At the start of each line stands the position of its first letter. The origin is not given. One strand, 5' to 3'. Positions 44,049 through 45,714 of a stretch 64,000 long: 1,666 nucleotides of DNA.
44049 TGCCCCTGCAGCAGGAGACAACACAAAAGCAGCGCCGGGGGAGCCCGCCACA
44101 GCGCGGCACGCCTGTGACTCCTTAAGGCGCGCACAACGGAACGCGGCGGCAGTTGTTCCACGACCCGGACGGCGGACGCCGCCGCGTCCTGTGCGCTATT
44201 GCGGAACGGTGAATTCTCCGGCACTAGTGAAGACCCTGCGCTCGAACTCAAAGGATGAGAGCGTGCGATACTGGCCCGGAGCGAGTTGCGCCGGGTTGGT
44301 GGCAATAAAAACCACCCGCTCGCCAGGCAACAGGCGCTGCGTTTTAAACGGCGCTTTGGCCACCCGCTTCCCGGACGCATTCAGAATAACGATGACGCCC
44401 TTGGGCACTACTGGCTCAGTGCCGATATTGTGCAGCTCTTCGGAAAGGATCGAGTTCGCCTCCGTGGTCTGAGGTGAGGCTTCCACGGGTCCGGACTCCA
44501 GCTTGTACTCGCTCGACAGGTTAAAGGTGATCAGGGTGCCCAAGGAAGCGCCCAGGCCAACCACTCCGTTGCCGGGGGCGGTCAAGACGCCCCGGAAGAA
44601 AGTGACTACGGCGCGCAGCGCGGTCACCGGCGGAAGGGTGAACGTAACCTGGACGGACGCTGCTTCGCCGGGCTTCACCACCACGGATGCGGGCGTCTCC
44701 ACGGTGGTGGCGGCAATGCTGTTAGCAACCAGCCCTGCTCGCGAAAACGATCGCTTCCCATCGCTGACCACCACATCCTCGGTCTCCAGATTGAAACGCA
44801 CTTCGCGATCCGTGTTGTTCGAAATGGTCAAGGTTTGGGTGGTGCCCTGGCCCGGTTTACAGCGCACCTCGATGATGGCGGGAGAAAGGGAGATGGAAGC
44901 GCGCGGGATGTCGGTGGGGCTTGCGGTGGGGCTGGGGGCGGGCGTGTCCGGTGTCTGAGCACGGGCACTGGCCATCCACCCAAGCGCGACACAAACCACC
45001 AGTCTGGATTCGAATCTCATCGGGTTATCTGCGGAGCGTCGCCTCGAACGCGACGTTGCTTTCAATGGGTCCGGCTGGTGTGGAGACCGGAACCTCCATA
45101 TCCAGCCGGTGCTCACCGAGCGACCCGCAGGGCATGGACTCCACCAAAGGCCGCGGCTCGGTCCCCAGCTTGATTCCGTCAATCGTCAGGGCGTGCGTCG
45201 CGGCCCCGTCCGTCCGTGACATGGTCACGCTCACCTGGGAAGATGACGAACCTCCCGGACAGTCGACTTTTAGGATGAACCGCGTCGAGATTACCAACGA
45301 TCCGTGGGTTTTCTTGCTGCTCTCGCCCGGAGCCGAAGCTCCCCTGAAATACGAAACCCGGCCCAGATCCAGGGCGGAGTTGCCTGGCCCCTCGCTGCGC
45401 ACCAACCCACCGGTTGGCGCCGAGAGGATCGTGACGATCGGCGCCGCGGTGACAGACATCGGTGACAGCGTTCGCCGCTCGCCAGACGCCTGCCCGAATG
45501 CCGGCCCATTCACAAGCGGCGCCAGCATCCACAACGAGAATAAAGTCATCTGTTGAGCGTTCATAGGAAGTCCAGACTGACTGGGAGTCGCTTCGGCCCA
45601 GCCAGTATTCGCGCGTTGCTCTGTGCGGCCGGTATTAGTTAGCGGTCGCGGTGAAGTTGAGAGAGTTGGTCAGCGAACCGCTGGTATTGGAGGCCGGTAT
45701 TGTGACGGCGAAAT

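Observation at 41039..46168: Four-gene operon resembling an undescribed chaperone-usher-like surface-fibre or secretion module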

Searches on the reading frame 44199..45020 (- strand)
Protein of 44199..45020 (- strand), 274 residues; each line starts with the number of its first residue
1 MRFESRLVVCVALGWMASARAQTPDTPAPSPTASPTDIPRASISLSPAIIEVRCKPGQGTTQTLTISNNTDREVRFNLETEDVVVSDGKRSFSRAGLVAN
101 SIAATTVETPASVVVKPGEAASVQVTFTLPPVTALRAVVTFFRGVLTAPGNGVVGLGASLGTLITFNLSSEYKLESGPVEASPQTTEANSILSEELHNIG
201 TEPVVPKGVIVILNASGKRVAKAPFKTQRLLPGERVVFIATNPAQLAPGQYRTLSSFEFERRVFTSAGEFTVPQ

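Call 3: search_protein_families(library=pfam, max_evalue=1, proteins=[window:44199-45020:-])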
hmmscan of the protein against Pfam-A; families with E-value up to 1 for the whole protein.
seq(274 aa): 15 families
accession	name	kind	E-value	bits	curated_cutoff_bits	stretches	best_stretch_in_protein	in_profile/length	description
PF06280.18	fn3_5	-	0.00034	21.7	27.6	1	60-131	10-82/112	Fn3-like domain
PF22544.2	HYDIN_VesB_CFA65-like_Ig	-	0.0011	19.6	25.5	1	102-128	46-71/100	HYDIN/CFA65/VesB-like, Ig-like domain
PF22076.2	Cep192_D6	-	0.0045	17.6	35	1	42-81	3-43/101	Cep192 domain 6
PF21695.3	GlnR_1st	-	0.012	16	27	1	71-125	32-86/111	Transcription regulator GlnR, N-terminal domain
PF00635.32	Motile_Sperm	-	0.014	15.7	25.9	1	56-81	16-41/109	MSP (Major sperm protein) domain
PF22073.2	Cep192_D4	-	0.018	15.6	35.5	1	55-140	17-91/112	Cep192 domain 4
PF04744.17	Monooxygenase_B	-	0.019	14.7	22.7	1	33-127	238-333/380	Monooxygenase subunit B protein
PF06030.18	WxLIP_PGBD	-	0.02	15.3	27.3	1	53-130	22-105/121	WxL Interacting Protein, peptidoglycan binding domain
PF22067.2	Cep192_D3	-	0.022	15.3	27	0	109-129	49-69/99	Cep192 domain 3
PF21633.3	MOV-10_Ig-like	-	0.078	13.5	27.4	0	105-141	68-104/126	Helicase MOV-10, Ig-like domain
PF11614.14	FixG_C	-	0.12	12.9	25.6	1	63-133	36-89/119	IG-like fold at C-terminal of FixG, putative oxidoreductase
PF16158.11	N_BRCA1_IG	-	0.19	12.8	28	0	55-132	9-80/108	Ig-like domain from next to BRCA1 gene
PF24507.1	Ig_CFAP65_4th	-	0.23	12.3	27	0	63-82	1-20/76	CFAP65, fourth Ig-like domain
PF23619.1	Ig_VWA7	-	0.42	11.3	27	0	109-140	48-79/104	VWA7 Ig-like domain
PF14016.12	DUF4232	-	0.91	10.1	27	0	104-133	55-85/129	Domain of unknown function (DUF4232)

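Call 4: search_protein_families(library=ncbifam, max_evalue=1, proteins=[window:44199-45020:-])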
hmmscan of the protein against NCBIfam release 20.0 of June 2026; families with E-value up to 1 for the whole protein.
seq(274 aa): 2 families
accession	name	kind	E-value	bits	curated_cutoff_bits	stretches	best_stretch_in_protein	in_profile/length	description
NF038353.1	FxLYD_dom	domain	0.074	13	23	0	210-241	25-56/71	FxLYD domain-containing protein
TIGR02126.1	phgtail_TP901_1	equivalog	0.13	12.5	37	1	56-122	17-81/135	phage major tail protein, TP901-1 family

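Call 13: find_homologous_proteins(query=window:44199-45020:-, max_evalue=0.01)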
Query seq(274 aa) (274 aa): 663 proteins with E <= 0.01 among 3417 candidates; the best 120 are listed.
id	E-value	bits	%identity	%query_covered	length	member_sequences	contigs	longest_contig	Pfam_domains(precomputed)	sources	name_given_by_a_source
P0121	4.1e-169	579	100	100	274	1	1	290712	-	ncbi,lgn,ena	-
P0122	6.1e-131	453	80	100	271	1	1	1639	-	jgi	jgi:hypothetical protein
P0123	8.6e-130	450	79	100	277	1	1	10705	-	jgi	jgi:hypothetical protein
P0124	1.5e-129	449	83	92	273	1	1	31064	-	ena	-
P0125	2.5e-129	448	80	99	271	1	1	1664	-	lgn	-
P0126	2.0e-128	445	79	100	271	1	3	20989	-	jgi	jgi:hypothetical protein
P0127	3.6e-128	444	79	100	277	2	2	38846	-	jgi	jgi:hypothetical protein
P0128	4.9e-127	441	76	100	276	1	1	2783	-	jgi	jgi:hypothetical protein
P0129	1.3e-126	439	78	100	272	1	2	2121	-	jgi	jgi:hypothetical protein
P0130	6.4e-126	437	79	99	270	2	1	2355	-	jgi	jgi:hypothetical protein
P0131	3.6e-124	431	76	100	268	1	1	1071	-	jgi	jgi:hypothetical protein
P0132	5.1e-124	431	77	100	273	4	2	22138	-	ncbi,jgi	ncbi:MAG: hypothetical protein ABSE57_06990 [Bryobacteraceae bacterium]|jgi:hypothetical protein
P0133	5.7e-124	431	73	100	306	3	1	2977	-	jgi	jgi:hypothetical protein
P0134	6.7e-124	430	78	100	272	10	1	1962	-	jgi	jgi:hypothetical protein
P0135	1.2e-123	430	77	100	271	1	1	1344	-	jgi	jgi:hypothetical protein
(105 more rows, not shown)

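Call 16: search_solved_structures(query=A2, max_evalue=10, show_alignments=2)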
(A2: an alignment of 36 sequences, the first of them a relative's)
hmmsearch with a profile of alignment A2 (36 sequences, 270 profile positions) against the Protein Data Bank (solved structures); distinct sequences matched with E-value up to 10: 2.
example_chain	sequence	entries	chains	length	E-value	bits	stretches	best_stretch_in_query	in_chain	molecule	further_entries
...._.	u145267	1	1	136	0.38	13.1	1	31-76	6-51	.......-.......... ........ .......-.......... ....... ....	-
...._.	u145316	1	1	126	1.5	11.2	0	38-76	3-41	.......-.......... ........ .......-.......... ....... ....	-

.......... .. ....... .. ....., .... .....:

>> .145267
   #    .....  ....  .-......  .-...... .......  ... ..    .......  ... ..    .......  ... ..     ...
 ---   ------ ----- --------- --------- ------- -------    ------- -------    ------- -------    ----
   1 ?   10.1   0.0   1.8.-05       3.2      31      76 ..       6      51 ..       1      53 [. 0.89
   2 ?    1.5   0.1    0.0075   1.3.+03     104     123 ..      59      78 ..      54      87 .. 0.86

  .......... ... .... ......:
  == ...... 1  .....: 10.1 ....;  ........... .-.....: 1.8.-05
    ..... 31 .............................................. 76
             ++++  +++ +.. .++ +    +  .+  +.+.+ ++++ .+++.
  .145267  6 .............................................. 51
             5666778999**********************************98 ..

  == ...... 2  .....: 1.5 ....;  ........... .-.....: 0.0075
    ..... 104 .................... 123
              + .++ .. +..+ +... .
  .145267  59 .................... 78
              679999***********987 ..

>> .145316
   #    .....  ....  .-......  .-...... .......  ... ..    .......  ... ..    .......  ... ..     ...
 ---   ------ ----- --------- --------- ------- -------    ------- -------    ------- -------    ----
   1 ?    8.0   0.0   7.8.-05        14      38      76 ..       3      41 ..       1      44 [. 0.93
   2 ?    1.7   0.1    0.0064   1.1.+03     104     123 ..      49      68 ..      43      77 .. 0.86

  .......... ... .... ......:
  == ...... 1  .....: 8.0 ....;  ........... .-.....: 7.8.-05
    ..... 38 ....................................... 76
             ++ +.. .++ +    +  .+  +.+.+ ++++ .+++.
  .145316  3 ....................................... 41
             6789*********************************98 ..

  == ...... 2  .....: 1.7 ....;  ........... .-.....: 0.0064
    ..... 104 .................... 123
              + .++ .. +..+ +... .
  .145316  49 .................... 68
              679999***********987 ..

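Call 46: predict_structure(alignment_id=A4)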
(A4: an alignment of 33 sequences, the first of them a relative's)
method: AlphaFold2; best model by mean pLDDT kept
length: 274 residues; sequences in the alignment: 33
mean_pLDDT: 72.3   pTM: 0.50
mean pLDDT of the five models: 72.3, 71.0, 67.4, 62.2, 60.7
residues with pLDDT >= 90: 35; 70-90: 151; 50-70: 41; < 50: 47
segments of 3 or more residues with pLDDT < 50: 1-38, 149-157
pLDDT, mean of each block of 10 residues (from residue 1): 41 33 36 47 74 81 88 87 80 88 93 91 93 84 64 47 71 68 62 78 78 82 79 76 75 76 75 80
secondary structure, 60 per line:
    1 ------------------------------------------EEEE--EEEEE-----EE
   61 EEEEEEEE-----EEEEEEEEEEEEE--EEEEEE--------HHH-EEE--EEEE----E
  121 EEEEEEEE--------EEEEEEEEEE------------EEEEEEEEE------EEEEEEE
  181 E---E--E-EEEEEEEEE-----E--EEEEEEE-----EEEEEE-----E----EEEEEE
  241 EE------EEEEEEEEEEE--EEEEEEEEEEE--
elements in order: E43-46 E49-53 E59-68 E74-86 E89-94 E107-109 E112-115 E120-128 E137-146 E159-167 E174-181 E190-198 E207-213 E219-224 E235-242 E249-259 E262-272
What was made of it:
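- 44196..45020 (-): g3: periplasmic 274-aa protein with two Ig-like domains, proposed chaperone. AF2 model, pLDDT 72, two sandwiches at residues 43-146 and 159-272 (call 46).
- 44514..44558 (-): g3 residues 155-169 (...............): the most conserved strand, alternating hydrophobic, after a low-confidence loop; candidate G1 donor strand. The preceding loop 149-157 has pLDDT below 50 (call 46).
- On Chaperone-usher pathway (any clade): The model has two sandwiches (call 46).
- The model has two Ig-like domains (call 46) and matches CfaA, CsuC, EcpB and CupB2.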

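Call 49: fold_search(model_id=the predicted structure, library=pdb)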
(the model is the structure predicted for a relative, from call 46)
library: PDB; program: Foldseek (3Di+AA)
matches with E <= 10: 1952; with E <= 0.001: 587
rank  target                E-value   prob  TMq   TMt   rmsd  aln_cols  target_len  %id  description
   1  9i25_C                3.7e-12  1.00  0.35  0.38  11.9       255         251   12  WxLIP from Enterococcus faecium locus A bound to long WxL (released 2026-01-28)
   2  9i1y_A                1.0e-10  1.00  0.34  0.35  12.2       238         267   13  WxLIP from Enterococcus faecium (released 2026-01-28)
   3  9i1y_B                3.2e-10  1.00  0.33  0.34  12.1       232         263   13  WxLIP from Enterococcus faecium (released 2026-01-28)
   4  7sqc_F0               5.7e-10  1.00  0.31  0.28  14.3       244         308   15  Ciliary C1 central pair apparatus isolated from Chlamydomonas reinhardtii (released 2022-04-13)
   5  8jmw_A                1.2e-09  1.00  0.31  0.19  12.3       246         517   11  Fibril form of serine peptidase Vpr (released 2023-12-06)
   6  4kkp_B                2.0e-09  1.00  0.27  0.30  17.0       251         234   13  Crystal structure of Vibrio cholerae RbmA (crystal form 2) (released 2013-05-22)
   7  6k73_A                7.4e-09  1.00  0.38  0.48   9.5       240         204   13  Chaperone-tip adhesin complex is vital for synergistic activation of CFA/I fimbriae biogenesis (released 2020-06-10)
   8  9fh8_A                7.4e-09  1.00  0.32  0.31   9.9       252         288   13  Crystal structure of the SPD-2 domain of Apis dorsata CEP192 (released 2025-03-26)
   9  4kkp_A                7.8e-09  1.00  0.25  0.29  17.1       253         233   13  Crystal structure of Vibrio cholerae RbmA (crystal form 2) (released 2013-05-22)
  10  7sqc_F1               8.7e-09  1.00  0.30  0.18  14.3       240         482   16  Ciliary C1 central pair apparatus isolated from Chlamydomonas reinhardtii (released 2022-04-13)
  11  7sqc_O0               9.1e-09  1.00  0.31  0.09  13.0       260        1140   12  Ciliary C1 central pair apparatus isolated from Chlamydomonas reinhardtii (released 2022-04-13)
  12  9ijj_C                1.0e-08  1.00  0.31  0.10  11.7       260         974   13  In situ structure of the central apparatus in mouse sperm axoneme. (released 2025-06-04)
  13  4y2o_A                1.4e-08  1.00  0.39  0.48   9.1       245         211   14  Structure of CFA/I pili chaperone-major subunit complex (CfaA-CfaB) (released 2016-08-10)
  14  7ptb                  1.4e-08  1.00  0.31  0.28  12.2       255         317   11  Crystal structure of the SPD-2 domain of human CEP192 (released 2022-04-06)
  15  7sqc_2A               1.5e-08  1.00  0.30  0.12  15.1       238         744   14  Ciliary C1 central pair apparatus isolated from Chlamydomonas reinhardtii (released 2022-04-13)
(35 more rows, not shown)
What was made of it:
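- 44196..45020 (-): Foldseek PDB hits: WxLIP 3.7e-12; CfaA 7e-9 (TMt 0.48); CsuC 3e-8; EcpB 5e-8 (TMt 0.55) (call 49).
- On Chaperone-usher pathway (any clade): Foldseek hits CfaA, CsuC, EcpB and CupB2 at E 7e-9 to 3e-7 with TMt 0.41-0.55 (call 49).
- Closest known: Non-classical. Same: g3's fold matches CfaA, CsuC and EcpB (call 49).
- Closest known: WxL / WxLIP surface-protein clusters of Firmicutes. Same: Best fold match of g3 (call 49).
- These chaperones give the highest target-normalised TM-scores in the list, 0.41-0.55 (call 49). g3 matches WxLIP better than chaperone-usher chaperones by E-value, and many unrelated tandem-Ig proteins also match (call 49). WxLIP is the top fold match of g3, at E 3.7e-12, including a structure of WxLIP bound to a WxL protein (call 49).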

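Call 76: find_encoding_contigs(protein=P0121, flank=10000, max_places=1)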
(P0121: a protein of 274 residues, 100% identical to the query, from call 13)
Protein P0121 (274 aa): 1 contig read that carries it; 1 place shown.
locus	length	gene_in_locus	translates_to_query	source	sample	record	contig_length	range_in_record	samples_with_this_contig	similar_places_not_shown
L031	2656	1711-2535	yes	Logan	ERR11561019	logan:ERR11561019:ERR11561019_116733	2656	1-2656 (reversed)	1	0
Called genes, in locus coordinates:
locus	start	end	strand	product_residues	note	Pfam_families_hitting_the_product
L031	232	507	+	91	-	-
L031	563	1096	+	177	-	-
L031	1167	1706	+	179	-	-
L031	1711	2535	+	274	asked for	-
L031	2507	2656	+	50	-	?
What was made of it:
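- Checked: Independent gene calls on a public contig that carries the identical DNA give the same g1, g2 and g3 (call 76).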

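Call 77: search_protein_families(library=pfam, alignment_id=A2, max_evalue=1)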
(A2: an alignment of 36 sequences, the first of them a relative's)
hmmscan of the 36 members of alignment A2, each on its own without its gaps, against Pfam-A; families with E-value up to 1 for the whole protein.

A. member 1, P0121 (274 aa): 15 families
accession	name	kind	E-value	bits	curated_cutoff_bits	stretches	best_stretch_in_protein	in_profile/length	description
PF06280.18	fn3_5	-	0.00034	21.7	27.6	1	60-131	10-82/112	Fn3-like domain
PF22544.2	HYDIN_VesB_CFA65-like_Ig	-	0.0011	19.6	25.5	1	102-128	46-71/100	HYDIN/CFA65/VesB-like, Ig-like domain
PF22076.2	Cep192_D6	-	0.0045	17.6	35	1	42-81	3-43/101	Cep192 domain 6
PF21695.3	GlnR_1st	-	0.012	16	27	1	71-125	32-86/111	Transcription regulator GlnR, N-terminal domain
PF00635.32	Motile_Sperm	-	0.014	15.7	25.9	1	56-81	16-41/109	MSP (Major sperm protein) domain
PF22073.2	Cep192_D4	-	0.018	15.6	35.5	1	55-140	17-91/112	Cep192 domain 4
PF04744.17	Monooxygenase_B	-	0.019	14.7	22.7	1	33-127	238-333/380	Monooxygenase subunit B protein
PF06030.18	WxLIP_PGBD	-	0.02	15.3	27.3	1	53-130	22-105/121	WxL Interacting Protein, peptidoglycan binding domain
PF22067.2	Cep192_D3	-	0.022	15.3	27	0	109-129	49-69/99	Cep192 domain 3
PF21633.3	MOV-10_Ig-like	-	0.078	13.5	27.4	0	105-141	68-104/126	Helicase MOV-10, Ig-like domain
PF11614.14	FixG_C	-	0.12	12.9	25.6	1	63-133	36-89/119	IG-like fold at C-terminal of FixG, putative oxidoreductase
PF16158.11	N_BRCA1_IG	-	0.19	12.8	28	0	55-132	9-80/108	Ig-like domain from next to BRCA1 gene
PF24507.1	Ig_CFAP65_4th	-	0.23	12.3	27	0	63-82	1-20/76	CFAP65, fourth Ig-like domain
PF23619.1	Ig_VWA7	-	0.42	11.3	27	0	109-140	48-79/104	VWA7 Ig-like domain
PF14016.12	DUF4232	-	0.91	10.1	27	0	104-133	55-85/129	Domain of unknown function (DUF4232)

B. families by the number of members that match (of 36 scanned): 40 families (the first 25 are shown)
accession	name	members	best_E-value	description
PF06280.18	fn3_5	36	3e-06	Fn3-like domain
PF22067.2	Cep192_D3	33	0.00012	Cep192 domain 3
PF00635.32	Motile_Sperm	28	0.00013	MSP (Major sperm protein) domain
PF22544.2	HYDIN_VesB_CFA65-like_Ig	23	0.0001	HYDIN/CFA65/VesB-like, Ig-like domain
PF11614.14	FixG_C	23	0.0058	IG-like fold at C-terminal of FixG, putative oxidoreductase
PF22076.2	Cep192_D6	22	0.0018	Cep192 domain 6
PF23619.1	Ig_VWA7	19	0.0058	VWA7 Ig-like domain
PF06030.18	WxLIP_PGBD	17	0.011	WxL Interacting Protein, peptidoglycan binding domain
PF21633.3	MOV-10_Ig-like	16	0.00036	Helicase MOV-10, Ig-like domain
PF16158.11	N_BRCA1_IG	14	0.0021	Ig-like domain from next to BRCA1 gene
PF14016.12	DUF4232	12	0.00094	Domain of unknown function (DUF4232)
PF21695.3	GlnR_1st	9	0.012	Transcription regulator GlnR, N-terminal domain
PF15780.11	ASH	8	0.001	Abnormal spindle-like microcephaly-assoc'd, ASPM-SPD-2-Hydin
PF22073.2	Cep192_D4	7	0.0084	Cep192 domain 4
PF04744.17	Monooxygenase_B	6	0.019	Monooxygenase subunit B protein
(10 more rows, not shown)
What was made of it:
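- On WxL / WxLIP cluster: It is the top fold match (call 49) and PF06030 is sub-threshold in 17 of 36 homologues (call 77).
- WxLIP_PGBD is a recurrent weak Pfam hit, in 17 of 36 g3 homologues (call 77).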

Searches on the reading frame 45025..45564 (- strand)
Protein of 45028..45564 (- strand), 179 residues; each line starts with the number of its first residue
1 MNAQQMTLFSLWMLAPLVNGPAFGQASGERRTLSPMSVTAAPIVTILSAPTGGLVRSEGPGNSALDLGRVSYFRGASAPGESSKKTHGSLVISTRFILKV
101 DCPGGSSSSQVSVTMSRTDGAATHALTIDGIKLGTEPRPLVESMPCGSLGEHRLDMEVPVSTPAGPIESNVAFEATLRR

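Call 3: search_protein_families(library=pfam, max_evalue=1, proteins=[window:45028-45564:-])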
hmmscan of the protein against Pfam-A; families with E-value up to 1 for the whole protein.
seq(179 aa): 0 families

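Call 4: search_protein_families(library=ncbifam, max_evalue=1, proteins=[window:45028-45564:-])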
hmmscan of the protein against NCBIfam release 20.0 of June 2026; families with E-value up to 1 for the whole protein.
seq(179 aa): 0 families

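Call 45: search_solved_structures(query=A7, max_evalue=10, show_alignments=2)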
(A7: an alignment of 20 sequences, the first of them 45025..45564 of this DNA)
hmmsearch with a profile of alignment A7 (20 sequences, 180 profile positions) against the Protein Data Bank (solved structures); distinct sequences matched with E-value up to 10: 0.
